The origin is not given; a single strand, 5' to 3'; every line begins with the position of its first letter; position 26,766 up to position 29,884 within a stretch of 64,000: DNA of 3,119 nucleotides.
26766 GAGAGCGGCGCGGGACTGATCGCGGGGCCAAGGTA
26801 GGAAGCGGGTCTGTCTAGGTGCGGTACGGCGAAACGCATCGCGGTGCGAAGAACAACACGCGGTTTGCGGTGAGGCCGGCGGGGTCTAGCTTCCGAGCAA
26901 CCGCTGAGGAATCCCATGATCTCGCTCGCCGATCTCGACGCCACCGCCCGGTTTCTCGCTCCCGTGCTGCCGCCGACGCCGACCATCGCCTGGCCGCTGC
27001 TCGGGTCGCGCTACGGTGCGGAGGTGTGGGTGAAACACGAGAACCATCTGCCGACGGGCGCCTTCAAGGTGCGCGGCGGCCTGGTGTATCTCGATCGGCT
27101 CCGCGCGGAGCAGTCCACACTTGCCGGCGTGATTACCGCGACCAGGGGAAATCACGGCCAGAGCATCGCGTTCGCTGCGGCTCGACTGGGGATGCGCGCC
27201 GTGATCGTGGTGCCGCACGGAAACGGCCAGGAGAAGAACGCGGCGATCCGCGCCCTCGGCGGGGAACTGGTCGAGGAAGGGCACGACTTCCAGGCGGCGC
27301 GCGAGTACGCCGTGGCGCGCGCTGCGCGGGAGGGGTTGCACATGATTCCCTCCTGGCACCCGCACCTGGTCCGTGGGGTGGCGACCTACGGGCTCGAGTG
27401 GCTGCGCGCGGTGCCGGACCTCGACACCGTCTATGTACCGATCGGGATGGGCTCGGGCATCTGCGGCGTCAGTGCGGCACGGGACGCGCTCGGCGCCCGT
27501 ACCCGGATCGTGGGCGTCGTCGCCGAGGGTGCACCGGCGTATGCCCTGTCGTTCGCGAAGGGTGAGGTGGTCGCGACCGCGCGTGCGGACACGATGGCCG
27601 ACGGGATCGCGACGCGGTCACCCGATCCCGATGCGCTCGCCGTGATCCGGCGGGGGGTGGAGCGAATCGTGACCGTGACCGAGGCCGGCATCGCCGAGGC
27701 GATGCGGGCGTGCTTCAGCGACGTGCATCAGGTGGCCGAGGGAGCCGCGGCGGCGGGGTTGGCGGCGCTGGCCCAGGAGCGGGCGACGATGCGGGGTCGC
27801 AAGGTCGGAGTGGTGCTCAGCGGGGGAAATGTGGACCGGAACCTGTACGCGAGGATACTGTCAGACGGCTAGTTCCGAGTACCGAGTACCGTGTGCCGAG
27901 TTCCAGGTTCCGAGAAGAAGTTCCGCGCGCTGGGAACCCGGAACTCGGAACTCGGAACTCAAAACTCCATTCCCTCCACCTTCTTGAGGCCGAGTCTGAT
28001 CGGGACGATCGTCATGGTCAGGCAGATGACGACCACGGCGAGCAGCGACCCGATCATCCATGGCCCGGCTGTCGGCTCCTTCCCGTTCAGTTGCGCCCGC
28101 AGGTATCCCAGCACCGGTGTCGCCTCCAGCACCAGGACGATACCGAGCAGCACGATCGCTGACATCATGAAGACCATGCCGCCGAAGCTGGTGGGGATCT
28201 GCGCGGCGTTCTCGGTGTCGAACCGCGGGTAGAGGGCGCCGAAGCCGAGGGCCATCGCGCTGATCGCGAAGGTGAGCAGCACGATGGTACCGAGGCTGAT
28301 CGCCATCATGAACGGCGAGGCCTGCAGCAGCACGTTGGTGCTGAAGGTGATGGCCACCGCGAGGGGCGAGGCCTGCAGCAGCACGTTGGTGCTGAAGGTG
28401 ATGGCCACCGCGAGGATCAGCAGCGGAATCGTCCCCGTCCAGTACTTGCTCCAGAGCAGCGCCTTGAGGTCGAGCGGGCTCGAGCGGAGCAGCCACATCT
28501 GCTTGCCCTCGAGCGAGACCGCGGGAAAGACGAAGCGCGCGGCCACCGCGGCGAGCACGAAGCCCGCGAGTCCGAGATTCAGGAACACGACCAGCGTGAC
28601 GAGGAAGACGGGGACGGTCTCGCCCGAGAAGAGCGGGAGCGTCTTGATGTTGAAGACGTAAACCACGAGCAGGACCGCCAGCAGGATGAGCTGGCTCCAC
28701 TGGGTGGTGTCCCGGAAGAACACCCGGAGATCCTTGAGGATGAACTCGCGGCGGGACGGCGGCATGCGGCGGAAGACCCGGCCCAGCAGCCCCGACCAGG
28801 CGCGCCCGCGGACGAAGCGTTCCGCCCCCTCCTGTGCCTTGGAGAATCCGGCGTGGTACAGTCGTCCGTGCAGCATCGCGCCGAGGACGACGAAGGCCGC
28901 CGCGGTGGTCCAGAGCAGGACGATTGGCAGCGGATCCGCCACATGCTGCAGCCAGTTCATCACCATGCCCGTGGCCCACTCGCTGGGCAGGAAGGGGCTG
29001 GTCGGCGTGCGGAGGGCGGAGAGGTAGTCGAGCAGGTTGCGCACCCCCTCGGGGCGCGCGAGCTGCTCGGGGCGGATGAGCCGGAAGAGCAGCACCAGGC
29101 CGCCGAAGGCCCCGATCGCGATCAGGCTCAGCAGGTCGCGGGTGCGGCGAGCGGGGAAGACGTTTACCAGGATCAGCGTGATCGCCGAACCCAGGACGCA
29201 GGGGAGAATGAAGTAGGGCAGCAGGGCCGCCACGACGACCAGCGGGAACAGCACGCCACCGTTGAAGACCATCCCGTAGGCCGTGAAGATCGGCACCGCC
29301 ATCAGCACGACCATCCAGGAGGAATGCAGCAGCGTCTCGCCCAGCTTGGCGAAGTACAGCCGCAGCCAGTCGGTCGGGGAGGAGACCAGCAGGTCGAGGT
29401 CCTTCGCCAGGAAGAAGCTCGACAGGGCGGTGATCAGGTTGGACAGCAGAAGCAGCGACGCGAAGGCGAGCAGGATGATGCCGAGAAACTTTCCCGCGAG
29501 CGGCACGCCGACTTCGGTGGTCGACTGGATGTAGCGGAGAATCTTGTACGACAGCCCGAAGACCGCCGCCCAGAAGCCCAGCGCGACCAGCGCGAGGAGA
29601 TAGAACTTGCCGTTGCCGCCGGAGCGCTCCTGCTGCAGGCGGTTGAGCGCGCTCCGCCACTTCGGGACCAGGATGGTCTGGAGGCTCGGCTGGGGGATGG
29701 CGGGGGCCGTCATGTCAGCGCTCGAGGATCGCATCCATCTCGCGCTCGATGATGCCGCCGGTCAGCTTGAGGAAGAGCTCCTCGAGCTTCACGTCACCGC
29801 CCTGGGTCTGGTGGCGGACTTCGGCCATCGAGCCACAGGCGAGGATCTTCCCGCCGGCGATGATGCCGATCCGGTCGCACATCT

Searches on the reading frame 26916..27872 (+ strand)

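Call 88: search_protein_families(library=pfam, proteins=[window:26916-27872:+], max_evalue=0.001)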
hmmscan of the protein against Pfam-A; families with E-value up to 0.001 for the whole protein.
window:26916-27872:+ (318 aa): 1 family
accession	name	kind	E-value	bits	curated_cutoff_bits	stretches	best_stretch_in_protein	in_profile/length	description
PF00291.31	PALP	-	1e-66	225.7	35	1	19-303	6-295/295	Pyridoxal-phosphate dependent enzyme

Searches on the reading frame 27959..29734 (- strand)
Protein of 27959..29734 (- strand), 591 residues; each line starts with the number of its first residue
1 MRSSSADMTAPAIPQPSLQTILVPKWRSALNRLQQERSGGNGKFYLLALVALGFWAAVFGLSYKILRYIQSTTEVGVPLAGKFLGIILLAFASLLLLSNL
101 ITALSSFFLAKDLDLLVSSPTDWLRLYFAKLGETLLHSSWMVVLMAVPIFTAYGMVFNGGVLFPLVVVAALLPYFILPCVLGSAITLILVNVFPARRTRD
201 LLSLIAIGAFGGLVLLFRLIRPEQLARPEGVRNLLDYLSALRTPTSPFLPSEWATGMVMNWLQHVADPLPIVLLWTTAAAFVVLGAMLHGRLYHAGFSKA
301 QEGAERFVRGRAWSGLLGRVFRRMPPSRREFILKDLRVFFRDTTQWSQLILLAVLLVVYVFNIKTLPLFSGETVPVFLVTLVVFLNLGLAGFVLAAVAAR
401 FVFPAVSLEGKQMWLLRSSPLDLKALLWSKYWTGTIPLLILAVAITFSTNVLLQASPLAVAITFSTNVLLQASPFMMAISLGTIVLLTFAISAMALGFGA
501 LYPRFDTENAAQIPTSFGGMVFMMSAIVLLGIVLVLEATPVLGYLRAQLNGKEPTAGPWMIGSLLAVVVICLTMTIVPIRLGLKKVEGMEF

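Call 88: search_protein_families(library=pfam, proteins=[window:27959-29734:-], max_evalue=0.001)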
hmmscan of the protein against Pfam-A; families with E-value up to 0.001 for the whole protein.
window:27959-29734:- (591 aa): 1 family
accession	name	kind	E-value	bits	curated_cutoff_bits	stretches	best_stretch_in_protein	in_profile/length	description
PF16949.11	ABC_tran_2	-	5.5e-105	352.7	25.7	1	44-591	10-542/542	Putative ATP-binding cassette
